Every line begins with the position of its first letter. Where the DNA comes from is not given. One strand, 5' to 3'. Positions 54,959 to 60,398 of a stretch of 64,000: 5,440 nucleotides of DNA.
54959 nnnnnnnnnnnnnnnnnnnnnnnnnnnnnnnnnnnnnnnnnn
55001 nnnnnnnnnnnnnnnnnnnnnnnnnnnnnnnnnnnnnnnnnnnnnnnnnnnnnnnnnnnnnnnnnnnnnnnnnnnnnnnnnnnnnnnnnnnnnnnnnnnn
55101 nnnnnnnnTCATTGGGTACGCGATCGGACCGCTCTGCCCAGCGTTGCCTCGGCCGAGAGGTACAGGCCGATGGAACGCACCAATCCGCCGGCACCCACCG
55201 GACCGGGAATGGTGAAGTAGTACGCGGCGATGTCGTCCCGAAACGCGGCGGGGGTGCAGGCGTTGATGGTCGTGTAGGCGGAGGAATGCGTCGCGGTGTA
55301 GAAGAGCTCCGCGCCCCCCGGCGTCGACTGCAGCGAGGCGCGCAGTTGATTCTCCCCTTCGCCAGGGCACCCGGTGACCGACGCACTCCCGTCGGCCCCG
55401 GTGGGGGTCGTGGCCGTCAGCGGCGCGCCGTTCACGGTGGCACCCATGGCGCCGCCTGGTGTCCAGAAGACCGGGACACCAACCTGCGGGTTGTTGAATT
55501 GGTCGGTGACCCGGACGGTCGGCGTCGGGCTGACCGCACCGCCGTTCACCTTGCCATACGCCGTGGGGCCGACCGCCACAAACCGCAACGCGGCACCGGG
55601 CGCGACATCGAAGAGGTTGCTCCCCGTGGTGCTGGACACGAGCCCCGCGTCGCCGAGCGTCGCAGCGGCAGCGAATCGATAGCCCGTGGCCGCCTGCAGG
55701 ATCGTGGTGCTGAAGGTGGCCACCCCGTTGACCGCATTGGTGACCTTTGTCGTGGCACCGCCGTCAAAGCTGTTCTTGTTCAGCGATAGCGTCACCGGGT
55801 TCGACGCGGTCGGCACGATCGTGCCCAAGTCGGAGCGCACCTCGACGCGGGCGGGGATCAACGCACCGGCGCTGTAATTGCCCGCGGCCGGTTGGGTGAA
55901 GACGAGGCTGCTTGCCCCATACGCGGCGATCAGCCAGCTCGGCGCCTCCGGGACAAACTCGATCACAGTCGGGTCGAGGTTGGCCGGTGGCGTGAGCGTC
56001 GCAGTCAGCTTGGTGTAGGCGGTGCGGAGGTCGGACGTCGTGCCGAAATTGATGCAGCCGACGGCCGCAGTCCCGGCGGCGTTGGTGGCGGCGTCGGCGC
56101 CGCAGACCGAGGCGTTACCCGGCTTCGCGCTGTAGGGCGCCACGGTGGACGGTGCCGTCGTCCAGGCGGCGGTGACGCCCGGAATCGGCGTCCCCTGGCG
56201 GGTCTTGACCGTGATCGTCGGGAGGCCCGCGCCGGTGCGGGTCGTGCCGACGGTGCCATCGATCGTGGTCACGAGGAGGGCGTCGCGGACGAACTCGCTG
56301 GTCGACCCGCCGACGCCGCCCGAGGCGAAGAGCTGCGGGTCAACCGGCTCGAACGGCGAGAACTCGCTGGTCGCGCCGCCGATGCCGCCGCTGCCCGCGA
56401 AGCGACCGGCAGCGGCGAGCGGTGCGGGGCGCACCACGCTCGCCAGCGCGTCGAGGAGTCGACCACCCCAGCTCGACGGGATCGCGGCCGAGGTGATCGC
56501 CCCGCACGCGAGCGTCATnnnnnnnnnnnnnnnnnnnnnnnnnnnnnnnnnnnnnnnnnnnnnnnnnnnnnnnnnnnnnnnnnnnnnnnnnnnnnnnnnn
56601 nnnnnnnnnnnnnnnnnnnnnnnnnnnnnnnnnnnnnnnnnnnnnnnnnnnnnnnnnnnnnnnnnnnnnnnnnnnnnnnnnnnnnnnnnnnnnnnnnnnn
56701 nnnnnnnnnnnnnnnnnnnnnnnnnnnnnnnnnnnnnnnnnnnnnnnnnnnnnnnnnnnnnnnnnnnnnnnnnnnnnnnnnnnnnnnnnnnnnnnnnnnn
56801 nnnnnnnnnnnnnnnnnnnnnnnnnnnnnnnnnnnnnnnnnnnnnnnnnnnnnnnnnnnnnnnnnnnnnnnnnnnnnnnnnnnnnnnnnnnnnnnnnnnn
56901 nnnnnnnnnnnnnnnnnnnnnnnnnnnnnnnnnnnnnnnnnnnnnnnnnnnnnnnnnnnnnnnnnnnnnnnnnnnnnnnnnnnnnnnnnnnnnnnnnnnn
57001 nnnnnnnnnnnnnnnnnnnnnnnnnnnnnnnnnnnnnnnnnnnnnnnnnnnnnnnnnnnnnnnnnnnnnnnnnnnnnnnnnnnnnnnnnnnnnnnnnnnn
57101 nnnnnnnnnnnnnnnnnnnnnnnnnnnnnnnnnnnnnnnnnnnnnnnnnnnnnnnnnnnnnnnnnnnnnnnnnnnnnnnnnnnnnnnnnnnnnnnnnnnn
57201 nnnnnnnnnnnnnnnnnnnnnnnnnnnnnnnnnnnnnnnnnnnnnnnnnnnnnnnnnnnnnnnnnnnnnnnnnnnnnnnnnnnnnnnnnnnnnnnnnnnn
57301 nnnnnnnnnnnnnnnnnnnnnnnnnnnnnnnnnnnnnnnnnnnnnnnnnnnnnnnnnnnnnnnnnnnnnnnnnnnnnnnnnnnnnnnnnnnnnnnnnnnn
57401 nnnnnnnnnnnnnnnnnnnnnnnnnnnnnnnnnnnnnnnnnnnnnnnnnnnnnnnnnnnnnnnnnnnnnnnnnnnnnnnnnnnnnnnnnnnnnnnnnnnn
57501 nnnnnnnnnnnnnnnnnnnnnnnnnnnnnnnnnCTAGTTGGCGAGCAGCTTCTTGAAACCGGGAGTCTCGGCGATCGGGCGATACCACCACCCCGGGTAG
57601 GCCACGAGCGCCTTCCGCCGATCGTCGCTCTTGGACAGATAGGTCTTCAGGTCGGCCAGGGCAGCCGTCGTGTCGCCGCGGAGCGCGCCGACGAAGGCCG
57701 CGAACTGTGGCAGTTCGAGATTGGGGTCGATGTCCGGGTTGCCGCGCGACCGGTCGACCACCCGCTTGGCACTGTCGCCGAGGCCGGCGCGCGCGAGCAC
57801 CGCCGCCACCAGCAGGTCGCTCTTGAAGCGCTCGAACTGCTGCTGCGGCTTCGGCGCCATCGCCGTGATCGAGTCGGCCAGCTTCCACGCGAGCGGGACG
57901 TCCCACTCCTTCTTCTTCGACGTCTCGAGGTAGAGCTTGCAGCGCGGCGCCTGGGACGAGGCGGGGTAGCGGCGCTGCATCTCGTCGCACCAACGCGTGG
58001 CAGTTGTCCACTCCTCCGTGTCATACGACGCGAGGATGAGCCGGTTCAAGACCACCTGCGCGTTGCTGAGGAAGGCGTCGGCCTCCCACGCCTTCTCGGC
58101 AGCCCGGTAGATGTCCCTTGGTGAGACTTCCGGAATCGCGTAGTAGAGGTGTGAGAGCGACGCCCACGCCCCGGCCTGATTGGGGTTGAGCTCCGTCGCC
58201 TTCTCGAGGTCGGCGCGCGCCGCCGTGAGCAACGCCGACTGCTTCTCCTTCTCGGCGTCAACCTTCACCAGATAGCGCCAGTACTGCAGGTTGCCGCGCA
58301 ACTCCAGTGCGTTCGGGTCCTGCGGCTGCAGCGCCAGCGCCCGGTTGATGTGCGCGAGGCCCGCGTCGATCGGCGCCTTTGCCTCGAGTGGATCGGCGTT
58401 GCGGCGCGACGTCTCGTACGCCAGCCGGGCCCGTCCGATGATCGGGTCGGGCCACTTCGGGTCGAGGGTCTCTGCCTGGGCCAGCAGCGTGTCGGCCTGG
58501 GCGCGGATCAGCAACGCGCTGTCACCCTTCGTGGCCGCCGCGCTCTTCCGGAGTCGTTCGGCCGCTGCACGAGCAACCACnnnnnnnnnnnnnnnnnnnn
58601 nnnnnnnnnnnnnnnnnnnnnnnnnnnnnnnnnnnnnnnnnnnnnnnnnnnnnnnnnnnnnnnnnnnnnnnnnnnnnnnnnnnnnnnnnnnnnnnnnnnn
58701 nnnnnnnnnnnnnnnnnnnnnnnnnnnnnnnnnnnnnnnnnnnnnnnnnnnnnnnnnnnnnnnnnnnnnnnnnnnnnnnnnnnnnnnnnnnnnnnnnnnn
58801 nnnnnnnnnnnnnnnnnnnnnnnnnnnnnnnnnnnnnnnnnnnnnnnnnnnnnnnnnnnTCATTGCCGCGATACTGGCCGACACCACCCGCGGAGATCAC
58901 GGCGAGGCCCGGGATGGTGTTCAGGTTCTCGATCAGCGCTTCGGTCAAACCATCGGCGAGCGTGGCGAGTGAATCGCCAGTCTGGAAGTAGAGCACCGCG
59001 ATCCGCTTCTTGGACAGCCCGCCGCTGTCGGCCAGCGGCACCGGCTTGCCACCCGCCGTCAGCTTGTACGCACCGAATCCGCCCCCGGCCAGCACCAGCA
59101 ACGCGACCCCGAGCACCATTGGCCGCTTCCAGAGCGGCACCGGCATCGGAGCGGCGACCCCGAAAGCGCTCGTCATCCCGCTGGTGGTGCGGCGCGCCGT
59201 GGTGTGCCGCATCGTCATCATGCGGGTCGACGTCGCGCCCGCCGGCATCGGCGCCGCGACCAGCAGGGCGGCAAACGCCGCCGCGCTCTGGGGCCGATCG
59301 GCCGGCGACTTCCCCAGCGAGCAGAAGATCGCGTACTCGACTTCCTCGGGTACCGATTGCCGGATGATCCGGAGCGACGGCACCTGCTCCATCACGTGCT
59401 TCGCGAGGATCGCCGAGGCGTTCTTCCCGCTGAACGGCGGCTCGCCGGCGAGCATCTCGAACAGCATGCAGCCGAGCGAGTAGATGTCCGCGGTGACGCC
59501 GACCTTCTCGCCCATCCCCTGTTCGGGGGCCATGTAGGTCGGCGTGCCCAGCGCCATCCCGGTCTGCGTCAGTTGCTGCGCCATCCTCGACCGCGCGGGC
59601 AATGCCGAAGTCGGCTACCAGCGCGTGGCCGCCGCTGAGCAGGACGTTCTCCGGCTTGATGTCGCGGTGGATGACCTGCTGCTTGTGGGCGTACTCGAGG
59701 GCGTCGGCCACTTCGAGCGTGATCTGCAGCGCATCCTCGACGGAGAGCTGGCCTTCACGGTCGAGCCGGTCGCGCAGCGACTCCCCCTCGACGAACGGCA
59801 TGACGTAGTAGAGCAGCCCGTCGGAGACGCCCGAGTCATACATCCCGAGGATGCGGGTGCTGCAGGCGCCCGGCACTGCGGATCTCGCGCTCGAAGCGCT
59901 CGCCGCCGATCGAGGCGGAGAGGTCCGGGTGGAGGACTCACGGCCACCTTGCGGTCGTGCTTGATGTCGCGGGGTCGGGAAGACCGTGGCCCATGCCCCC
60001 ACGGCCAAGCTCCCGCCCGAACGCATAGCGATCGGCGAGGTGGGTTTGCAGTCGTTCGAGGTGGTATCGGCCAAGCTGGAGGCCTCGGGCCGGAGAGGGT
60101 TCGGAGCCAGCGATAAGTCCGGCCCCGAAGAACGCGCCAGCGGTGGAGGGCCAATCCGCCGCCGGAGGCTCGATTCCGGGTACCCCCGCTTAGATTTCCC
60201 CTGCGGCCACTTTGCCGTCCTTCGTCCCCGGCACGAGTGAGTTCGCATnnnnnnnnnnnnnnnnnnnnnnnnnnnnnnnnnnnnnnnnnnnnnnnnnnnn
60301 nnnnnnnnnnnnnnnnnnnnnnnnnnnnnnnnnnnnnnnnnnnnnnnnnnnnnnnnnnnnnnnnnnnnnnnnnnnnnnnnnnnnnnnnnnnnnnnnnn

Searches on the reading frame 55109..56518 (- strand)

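Call 60: search_protein_families(library=pfam, proteins=[window:55109-56518:-])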
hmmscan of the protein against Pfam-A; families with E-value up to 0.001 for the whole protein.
window:55109-56518:- (469 aa): 1 family
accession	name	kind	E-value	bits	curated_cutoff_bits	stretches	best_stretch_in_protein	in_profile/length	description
PF02369.22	Big_1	-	1.3e-06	28.8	34.9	1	332-382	20-65/93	Bacterial Ig-like domain (group 1)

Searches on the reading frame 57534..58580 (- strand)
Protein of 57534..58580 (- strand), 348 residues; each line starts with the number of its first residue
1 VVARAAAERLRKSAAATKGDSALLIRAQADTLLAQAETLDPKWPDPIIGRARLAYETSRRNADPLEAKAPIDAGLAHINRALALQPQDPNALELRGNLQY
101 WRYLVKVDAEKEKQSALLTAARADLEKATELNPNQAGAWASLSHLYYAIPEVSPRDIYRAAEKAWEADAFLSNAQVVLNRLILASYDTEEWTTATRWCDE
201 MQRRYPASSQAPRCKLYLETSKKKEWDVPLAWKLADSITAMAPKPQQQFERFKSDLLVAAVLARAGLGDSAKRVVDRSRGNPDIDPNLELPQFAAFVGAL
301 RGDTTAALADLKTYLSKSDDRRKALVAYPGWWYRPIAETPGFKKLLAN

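Call 60: search_protein_families(library=pfam, proteins=[window:57534-58580:-])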
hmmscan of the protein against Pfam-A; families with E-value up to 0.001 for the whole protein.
window:57534-58580:- (348 aa): 3 families
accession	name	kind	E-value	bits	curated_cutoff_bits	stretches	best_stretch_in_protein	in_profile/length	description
PF13414.12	TPR_11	-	1e-05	25.5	26.8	0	119-148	11-40/42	TPR repeat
PF13431.12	TPR_17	-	4.4e-05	23.9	24.4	0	126-146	3-23/34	Tetratricopeptide repeat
PF13371.12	TPR_9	-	7.9e-05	23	35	0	295-325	36-66/73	Tetratricopeptide repeat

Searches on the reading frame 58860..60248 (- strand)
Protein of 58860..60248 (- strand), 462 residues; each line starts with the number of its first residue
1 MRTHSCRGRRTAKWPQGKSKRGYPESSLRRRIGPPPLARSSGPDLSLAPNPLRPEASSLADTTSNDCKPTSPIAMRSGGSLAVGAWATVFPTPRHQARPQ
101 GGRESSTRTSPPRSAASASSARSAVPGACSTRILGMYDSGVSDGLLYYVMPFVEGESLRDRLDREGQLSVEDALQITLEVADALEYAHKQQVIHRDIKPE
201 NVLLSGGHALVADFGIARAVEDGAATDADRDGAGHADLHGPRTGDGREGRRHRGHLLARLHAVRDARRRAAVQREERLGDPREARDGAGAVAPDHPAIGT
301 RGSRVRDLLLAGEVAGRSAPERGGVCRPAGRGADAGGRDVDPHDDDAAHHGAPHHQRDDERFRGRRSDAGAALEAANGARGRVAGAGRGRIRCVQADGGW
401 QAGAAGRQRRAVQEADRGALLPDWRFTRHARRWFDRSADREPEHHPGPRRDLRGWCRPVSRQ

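Call 60: search_protein_families(library=pfam, proteins=[window:58860-60248:-])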
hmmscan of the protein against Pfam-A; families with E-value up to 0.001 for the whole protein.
window:58860-60248:- (462 aa): 2 families
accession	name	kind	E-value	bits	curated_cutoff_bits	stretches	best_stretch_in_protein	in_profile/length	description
PF00069.31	Pkinase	-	4.7e-20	72.5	31.7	1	132-224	59-152/263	Protein kinase domain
PF07714.23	PK_Tyr_Ser-Thr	-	2.8e-15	56.8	23.1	1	133-226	63-158/258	Protein tyrosine and serine/threonine kinase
